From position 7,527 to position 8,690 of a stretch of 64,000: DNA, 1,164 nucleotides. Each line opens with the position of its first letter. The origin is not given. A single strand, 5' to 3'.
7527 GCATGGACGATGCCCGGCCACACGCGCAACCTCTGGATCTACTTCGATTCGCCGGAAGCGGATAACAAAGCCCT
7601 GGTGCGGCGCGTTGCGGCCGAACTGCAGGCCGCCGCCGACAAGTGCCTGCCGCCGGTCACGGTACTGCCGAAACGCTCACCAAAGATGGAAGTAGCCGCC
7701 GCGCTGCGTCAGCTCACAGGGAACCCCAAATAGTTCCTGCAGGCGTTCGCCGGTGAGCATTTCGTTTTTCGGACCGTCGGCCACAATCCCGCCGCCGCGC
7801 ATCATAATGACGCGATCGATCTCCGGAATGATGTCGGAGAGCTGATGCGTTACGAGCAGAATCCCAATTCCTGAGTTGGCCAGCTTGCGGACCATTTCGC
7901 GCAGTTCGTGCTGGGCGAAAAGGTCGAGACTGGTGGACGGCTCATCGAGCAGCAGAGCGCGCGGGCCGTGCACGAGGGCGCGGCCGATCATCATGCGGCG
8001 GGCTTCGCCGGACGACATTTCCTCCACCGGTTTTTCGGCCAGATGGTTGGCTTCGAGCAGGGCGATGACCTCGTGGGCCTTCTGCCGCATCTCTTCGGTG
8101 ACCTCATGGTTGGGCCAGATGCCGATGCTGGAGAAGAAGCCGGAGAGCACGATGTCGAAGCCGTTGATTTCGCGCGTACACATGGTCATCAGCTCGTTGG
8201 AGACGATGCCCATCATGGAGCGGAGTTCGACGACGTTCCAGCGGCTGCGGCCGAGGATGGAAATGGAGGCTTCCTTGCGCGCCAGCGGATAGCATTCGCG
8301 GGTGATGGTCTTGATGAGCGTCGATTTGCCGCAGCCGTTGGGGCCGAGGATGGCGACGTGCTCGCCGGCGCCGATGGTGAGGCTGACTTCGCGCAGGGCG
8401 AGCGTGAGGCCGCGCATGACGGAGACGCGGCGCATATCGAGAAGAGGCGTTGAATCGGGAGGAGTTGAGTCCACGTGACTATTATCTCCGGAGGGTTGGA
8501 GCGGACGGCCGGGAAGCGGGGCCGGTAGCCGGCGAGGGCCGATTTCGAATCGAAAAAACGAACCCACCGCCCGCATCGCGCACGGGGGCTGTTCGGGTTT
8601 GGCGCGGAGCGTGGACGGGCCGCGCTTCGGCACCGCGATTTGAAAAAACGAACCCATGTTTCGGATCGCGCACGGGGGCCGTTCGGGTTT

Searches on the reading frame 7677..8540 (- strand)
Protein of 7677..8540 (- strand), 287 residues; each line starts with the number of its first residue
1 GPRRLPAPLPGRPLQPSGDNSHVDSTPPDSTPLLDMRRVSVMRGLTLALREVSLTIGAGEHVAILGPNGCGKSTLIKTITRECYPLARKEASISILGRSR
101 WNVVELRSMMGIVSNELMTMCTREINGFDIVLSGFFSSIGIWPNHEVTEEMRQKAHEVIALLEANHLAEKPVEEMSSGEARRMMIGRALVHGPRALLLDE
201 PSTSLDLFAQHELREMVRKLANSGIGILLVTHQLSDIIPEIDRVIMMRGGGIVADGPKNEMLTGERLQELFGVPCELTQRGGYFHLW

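Call 55: search_protein_families(library=pfam, max_evalue=0.00001, proteins=[window:7677-8540:-])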
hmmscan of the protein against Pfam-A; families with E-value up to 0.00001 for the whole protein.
window:7677-8540:- (287 aa): 2 families
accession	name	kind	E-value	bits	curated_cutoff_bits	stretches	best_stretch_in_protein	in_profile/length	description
PF00005.33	ABC_tran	-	6e-25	88.9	25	1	49-202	1-136/137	ABC transporter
PF13304.12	AAA_21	-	9.6e-12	46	27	1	161-233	224-299/304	AAA domain, putative AbiEii toxin, Type IV TA system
